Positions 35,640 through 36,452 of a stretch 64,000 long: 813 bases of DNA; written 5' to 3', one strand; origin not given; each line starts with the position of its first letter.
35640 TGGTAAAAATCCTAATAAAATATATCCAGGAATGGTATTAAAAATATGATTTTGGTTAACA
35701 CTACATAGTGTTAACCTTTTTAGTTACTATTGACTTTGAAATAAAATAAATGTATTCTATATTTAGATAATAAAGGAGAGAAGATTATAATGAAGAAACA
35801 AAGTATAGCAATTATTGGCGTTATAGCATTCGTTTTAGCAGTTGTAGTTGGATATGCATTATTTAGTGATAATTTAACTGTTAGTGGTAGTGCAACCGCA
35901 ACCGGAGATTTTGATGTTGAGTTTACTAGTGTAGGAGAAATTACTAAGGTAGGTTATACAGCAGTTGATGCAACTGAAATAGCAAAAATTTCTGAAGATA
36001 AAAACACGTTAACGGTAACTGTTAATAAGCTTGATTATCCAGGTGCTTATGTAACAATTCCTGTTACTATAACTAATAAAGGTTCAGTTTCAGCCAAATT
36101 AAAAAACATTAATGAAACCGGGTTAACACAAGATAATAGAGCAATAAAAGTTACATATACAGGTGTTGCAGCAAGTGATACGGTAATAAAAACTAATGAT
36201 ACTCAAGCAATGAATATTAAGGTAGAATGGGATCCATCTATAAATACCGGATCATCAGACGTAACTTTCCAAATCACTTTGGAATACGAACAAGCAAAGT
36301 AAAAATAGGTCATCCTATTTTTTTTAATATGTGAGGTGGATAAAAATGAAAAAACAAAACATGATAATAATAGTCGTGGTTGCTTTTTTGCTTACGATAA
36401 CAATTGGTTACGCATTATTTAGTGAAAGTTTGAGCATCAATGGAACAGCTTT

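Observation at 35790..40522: Five-gene TasA/camelysin-like fibre cluster built around an atypical SipW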

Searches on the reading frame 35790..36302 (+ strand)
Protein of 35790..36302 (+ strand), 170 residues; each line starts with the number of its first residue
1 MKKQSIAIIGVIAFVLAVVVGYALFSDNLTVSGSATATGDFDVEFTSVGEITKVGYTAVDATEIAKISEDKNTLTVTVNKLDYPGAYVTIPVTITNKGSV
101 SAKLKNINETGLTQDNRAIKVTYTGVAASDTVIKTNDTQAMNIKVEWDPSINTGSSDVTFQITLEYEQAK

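Call 3: search_protein_families(library=pfam, proteins=[window:35790-36302:+], max_evalue=1)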
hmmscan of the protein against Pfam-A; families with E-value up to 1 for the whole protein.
window:35790-36302:+ (170 aa): 3 families
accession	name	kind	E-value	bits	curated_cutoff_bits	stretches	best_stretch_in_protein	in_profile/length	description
PF11611.13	DUF4352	-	0.018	15.7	25.9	1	48-121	3-71/122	Domain of unknown function (DUF4352)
PF16116.10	DUF4832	-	0.022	15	29.2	1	77-165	113-200/216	Domain of unknown function (DUF4832)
PF02014.22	Reeler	-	0.14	13.1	21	1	124-164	82-122/131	Reeler domain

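Call 4: search_protein_families(library=ncbifam, proteins=[window:35790-36302:+], max_evalue=1)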
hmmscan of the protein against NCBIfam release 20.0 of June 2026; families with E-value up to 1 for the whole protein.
window:35790-36302:+ (170 aa): 4 families
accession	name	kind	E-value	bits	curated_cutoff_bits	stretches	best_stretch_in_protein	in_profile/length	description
NF007852.0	PRK10561.1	equivalog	0.07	13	335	1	5-66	207-268/295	sn-glycerol-3-phosphate ABC transporter permease UgpA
TIGR04088.1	cognate_SipW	domain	0.082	13.1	19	1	10-37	2-31/34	SipW-dependent-type signal peptide-containing protein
NF009449.0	PRK12807.1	subfamily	0.28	10.7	347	0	101-147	124-170/287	flagellin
NF052337.1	tail_tube_6XGR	equivalog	0.32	10.4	60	1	21-147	78-190/245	phage tail tube protein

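Call 7: search_solved_structures(query=A1, max_evalue=10, show_alignments=2)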
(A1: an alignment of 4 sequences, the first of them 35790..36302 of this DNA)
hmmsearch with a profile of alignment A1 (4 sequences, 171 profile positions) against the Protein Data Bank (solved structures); distinct sequences matched with E-value up to 10: 2.
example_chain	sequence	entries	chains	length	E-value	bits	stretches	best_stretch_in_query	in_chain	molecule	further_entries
9sj2_C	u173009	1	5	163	0.015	18.2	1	26-121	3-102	AbpX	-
9rhp_A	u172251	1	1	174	0.034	17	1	64-122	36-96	Archaeal bundling protein X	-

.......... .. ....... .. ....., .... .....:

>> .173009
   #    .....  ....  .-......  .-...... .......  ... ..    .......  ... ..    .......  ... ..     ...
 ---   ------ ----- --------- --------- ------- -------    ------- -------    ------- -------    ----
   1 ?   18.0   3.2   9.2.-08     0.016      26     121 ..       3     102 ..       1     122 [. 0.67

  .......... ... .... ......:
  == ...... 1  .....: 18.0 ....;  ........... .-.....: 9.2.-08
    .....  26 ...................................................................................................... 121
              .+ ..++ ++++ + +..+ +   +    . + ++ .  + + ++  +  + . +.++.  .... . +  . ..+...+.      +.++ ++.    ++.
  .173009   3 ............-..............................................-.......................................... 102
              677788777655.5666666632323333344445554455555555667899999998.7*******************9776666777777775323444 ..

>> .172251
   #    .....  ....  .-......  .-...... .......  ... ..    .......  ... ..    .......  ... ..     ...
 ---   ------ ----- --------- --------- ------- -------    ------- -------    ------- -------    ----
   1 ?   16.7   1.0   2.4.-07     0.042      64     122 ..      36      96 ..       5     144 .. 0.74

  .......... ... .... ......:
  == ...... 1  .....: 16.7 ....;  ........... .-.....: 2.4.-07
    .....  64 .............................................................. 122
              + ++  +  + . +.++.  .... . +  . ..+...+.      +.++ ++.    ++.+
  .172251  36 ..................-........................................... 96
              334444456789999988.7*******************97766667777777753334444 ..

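Call 8: find_homologous_proteins(query=window:35790-36302:+, max_evalue=0.001)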
Query window:35790-36302:+ (170 aa): 232 proteins with E <= 0.001 among 357 candidates; the best 120 are listed.
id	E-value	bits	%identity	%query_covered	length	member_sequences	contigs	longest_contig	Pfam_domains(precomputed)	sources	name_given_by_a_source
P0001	3.0e-97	340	98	100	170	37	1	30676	-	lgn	-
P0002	3.1e-97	340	99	100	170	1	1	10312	-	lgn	-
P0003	7.3e-97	339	99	100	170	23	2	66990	-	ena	-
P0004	1.9e-95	334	97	100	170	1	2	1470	-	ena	-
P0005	3.7e-92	324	94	100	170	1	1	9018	-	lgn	-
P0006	6.3e-88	310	95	100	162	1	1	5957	-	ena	-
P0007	1.7e-80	286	84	100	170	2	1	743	-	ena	-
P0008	2.9e-80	285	84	100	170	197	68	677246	-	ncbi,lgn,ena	-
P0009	1.5e-79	283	84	100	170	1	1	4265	-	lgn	-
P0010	2.9e-79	282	84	100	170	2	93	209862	-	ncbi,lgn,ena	-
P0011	8.6e-79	280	84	100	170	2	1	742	-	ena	-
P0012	1.1e-78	280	83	100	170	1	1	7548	-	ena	-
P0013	1.2e-78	280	83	100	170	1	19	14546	-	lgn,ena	-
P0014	1.6e-78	279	83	100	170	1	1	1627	-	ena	-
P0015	3.5e-78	278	83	100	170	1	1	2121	-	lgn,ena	-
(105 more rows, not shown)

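Call 18: search_solved_structures(query=A2, max_evalue=10, show_alignments=3)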
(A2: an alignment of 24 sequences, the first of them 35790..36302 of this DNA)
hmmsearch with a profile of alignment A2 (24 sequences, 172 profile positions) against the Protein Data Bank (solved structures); distinct sequences matched with E-value up to 10: 6.
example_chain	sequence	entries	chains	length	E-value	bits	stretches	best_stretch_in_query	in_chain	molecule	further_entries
9sj2_C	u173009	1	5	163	7e-05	25.6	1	26-118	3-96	AbpX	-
9rhp_A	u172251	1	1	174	0.00069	22.3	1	47-118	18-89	Archaeal bundling protein X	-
2h6s_A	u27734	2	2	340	0.024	17.3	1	60-108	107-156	Candidapepsin-3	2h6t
2qzw_A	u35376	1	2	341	0.49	13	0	62-104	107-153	Candidapepsin-1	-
4jvu_A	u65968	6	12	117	1.1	11.8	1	89-117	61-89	Ig mu chain C region membrane-bound form | IgM C2-domain from mouse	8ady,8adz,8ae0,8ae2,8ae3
6mhu_F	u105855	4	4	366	1.2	11.8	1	129-167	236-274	Lipopolysaccharide export system permease protein LptF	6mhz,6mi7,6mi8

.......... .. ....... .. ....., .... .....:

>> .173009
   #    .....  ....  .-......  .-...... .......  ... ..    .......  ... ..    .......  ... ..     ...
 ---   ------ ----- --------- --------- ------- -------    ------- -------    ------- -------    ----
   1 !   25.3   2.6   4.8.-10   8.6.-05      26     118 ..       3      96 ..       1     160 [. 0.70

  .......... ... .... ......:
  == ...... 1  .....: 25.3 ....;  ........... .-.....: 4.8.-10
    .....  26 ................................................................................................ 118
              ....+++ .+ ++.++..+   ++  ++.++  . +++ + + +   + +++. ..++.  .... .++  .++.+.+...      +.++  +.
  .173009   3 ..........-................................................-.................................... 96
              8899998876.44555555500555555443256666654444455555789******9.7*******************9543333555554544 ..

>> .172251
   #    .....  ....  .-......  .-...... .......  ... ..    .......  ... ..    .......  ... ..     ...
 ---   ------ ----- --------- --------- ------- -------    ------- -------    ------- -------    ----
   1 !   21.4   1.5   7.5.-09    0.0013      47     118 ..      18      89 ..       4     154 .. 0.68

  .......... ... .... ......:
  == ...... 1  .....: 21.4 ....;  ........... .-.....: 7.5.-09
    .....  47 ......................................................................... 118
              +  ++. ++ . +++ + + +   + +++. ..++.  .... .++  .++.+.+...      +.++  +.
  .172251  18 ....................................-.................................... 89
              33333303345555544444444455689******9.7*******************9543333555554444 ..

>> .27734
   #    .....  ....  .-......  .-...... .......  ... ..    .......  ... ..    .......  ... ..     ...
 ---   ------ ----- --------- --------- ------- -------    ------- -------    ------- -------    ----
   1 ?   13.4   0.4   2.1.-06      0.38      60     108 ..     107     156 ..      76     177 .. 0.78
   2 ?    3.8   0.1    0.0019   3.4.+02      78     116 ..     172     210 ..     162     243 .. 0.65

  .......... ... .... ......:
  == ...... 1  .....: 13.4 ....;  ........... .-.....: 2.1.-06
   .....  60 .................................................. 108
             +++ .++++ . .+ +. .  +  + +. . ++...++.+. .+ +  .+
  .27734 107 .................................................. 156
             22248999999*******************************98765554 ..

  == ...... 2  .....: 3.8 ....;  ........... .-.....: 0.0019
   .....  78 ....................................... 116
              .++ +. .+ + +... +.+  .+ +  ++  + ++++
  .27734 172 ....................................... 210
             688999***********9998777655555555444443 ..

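Call 24: predict_structure(alignment_id=A2)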
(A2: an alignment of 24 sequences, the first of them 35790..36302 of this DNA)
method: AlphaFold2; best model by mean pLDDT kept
length: 170 residues; sequences in the alignment: 24
mean_pLDDT: 82.3   pTM: 0.68
mean pLDDT of the five models: 82.3, 80.3, 79.2, 78.4, 76.8
residues with pLDDT >= 90: 72; 70-90: 63; 50-70: 34; < 50: 1
segments of 3 or more residues with pLDDT < 50: none
pLDDT, mean of each block of 10 residues (from residue 1): 69 79 58 61 92 78 84 90 90 94 92 77 87 94 91 75 90
secondary structure, 60 per line:
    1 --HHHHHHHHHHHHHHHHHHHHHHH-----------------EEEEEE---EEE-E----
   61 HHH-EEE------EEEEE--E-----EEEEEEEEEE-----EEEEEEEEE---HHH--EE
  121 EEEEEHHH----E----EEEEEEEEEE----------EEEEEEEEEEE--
elements in order: H3-25 E43-48 E52-54 E65-67 E74-78 E87-96 E102-110 E119-125 E138-147 E158-168

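Call 28: fold_search(model_id=the predicted structure, library=pdb)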
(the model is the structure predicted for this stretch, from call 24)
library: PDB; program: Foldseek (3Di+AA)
matches with E <= 10: 914; with E <= 0.001: 0
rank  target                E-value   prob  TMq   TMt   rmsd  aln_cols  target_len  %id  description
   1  1r4x                  1.1e-02  0.44  0.23  0.15  17.5       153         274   11  Crystal Structure Analys of the Gamma-COPI Appendage domain (released 2003-10-28)
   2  8q30_0                1.2e-02  0.98  0.29  0.33  13.7       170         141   17  Sulfolobus acidocaldarius AAP filament. (released 2024-03-06)
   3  2waa                  1.2e-02  0.87  0.27  0.15  10.6       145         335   13  Structure of a family two carbohydrate esterase from Cellvibrio japonicus (released 2009-03-24)
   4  2ed6_A                1.9e-02  0.75  0.28  0.28  12.3       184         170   10  Crystal Structure of Envelope Protein VP28 from White Spot Syndrome Virus (WSSV) (released 2007-06-05)
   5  7dda                  2.5e-02  0.75  0.29  0.37  10.6       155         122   10  Envelope protein VP37 a crystal structure from White Spot Syndrome Virus (released 2021-06-23)
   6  4es8_A                2.8e-02  0.84  0.34  0.23  10.1       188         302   12  Crystal Structure of the adhesin domain of Epf from Streptococcus pyogenes in P212121 (released 2012-09-19)
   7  8k1a_C                3.4e-02  0.06  0.12  0.04  17.9       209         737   12  the wild-typed alpha-galactosidase 5 (released 2024-07-17)
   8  4es8_B                3.5e-02  0.89  0.37  0.24   9.3       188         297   12  Crystal Structure of the adhesin domain of Epf from Streptococcus pyogenes in P212121 (released 2012-09-19)
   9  8aur_A                4.0e-02  0.85  0.37  0.28  10.7       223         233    9  Cryo-EM structure of a TasA fibre (released 2022-11-30)
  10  2dwx_C                4.2e-02  0.97  0.36  0.45   5.7       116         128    8  Co-crystal Structure Analysis of GGA1-GAE with the WNSF motif (released 2007-04-17)
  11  5cn2_B                4.2e-02  0.38  0.23  0.30   9.6       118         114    8  Crystal structure of yeast GGA1_GAE domain-C2221 (released 2016-07-20)
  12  9ppp_A                4.4e-02  0.85  0.31  0.24   6.6       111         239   11  Structure of Alpha Appendage of AP2 bound to the extended FxDxF motif derived of CCDC32 (released 2026-04-08)
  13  1iu1_A                4.4e-02  0.84  0.31  0.40   8.9       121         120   12  Crystal structure of human gamma1-adaptin ear domain (released 2002-07-10)
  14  7b0x_I                4.4e-02  0.69  0.29  0.34   9.9       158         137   11  Crystal structure of the ternary complex of the E. coli type 1 pilus proteins FimC, FimI and the N-terminal domain of  (released 2021-12-08)
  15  4dhk_A                4.4e-02  0.54  0.27  0.27  11.7       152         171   10  Crystal structure of a deoxycytidine triphosphate deaminase (dCTP deaminase) from Burkholderia thailandensis (released 2012-03-14)
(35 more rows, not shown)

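Call 48: search_protein_families(library=pfam, alignment_id=A2, max_evalue=1)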
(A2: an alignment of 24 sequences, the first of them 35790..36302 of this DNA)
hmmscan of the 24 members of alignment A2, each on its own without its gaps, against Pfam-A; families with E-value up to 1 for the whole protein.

A. member 1, window:35790-36302:+ (170 aa): 3 families
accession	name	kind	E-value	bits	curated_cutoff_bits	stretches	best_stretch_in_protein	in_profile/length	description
PF11611.13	DUF4352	-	0.018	15.7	25.9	1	48-121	3-71/122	Domain of unknown function (DUF4352)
PF16116.10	DUF4832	-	0.022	15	29.2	1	77-165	113-200/216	Domain of unknown function (DUF4832)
PF02014.22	Reeler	-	0.14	13.1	21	1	124-164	82-122/131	Reeler domain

B. families by the number of members that match (of 24 scanned): 22 families
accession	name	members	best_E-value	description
PF11611.13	DUF4352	7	0.0051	Domain of unknown function (DUF4352)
PF16116.10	DUF4832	2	0.022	Domain of unknown function (DUF4832)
PF20164.4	GspA_SrpA_N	2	0.043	GspA/SrpA SigLec-like domain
PF25242.1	Ubiquitin_UBP8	2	0.049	UBP8-like, ubiquitin-like domain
PF20130.4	DUF6520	2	0.16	Family of unknown function (DUF6520)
PF22923.1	KIF2A-like_1st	2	0.38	Kinesin-like protein KIF2A-like, N-terminal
PF18957.6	RibLong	1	0.0034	Long Rib domain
PF07212.18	Hyaluronidase_1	1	0.0055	Hyaluronidase protein (HylP)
PF06280.18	fn3_5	1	0.031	Fn3-like domain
PF22544.2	HYDIN_VesB_CFA65-like_Ig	1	0.052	HYDIN/CFA65/VesB-like, Ig-like domain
PF08661.17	Rep_fac-A_3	1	0.055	Replication factor A protein 3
PF25156.2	PNGase_A_C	1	0.062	PNGase_A C-terminal domain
PF23747.2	Ig-like_CATSPERD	1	0.065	CATSPERD Ig-like domain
PF13944.12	Calycin_like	1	0.093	Calycin-like beta-barrel domain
PF20251.4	Big_14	1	0.1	Bacterial Ig-like domain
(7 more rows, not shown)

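Call 69: find_encoding_contigs(protein=window:35790-36302:+, flank=6000, max_places=4)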
Protein window:35790-36302:+ (170 aa): 24 contigs read that carry it; 4 places shown.
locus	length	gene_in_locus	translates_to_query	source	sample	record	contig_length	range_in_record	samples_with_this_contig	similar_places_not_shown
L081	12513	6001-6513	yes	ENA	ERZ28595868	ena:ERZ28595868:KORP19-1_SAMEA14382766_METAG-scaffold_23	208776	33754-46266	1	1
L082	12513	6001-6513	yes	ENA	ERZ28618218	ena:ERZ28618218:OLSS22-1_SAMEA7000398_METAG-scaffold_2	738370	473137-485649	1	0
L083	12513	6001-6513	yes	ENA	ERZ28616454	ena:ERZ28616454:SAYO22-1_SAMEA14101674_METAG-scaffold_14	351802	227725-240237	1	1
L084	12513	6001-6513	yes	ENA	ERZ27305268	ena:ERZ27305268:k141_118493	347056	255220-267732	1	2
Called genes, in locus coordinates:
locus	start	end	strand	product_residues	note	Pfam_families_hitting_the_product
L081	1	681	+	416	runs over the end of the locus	PF06838:Met_gamma_lyase, PF01053:Cys_Met_Meta_PP (weak)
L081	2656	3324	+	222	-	-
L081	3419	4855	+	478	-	PF07523:Big_3 (faint), PF16403:Bact_surface_Ig-like, PF01522:Polysacc_deac_1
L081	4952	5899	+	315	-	PF01183:Glyco_hydro_25, PF23577:LysM_RLK (faint), PF01476:LysM, PF23472:LysM2_CERK1_LYK3_4_5 (faint), PF23473:LysM3_LYK4_5 (faint), PF01476:LysM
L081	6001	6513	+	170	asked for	-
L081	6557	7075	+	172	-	-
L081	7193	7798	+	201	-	-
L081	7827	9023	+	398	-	PF10502:Peptidase_S26 (weak), PF00717:Peptidase_S24 (weak)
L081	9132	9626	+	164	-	-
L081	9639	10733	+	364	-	PF17231:DUF5305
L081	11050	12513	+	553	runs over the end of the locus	PF00749:tRNA-synt_1c, PF19269:Anticodon_2 (weak)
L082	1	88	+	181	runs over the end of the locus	PF04011:LemA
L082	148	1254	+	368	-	PF11187:Mbeg1-like, PF01764:Lipase_3 (faint)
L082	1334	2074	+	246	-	PF00106:adh_short, PF08659:KR, PF13561:adh_short_C2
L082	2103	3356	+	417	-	PF06838:Met_gamma_lyase, PF01053:Cys_Met_Meta_PP (weak)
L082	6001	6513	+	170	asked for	-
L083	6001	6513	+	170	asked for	-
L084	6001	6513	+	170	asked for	-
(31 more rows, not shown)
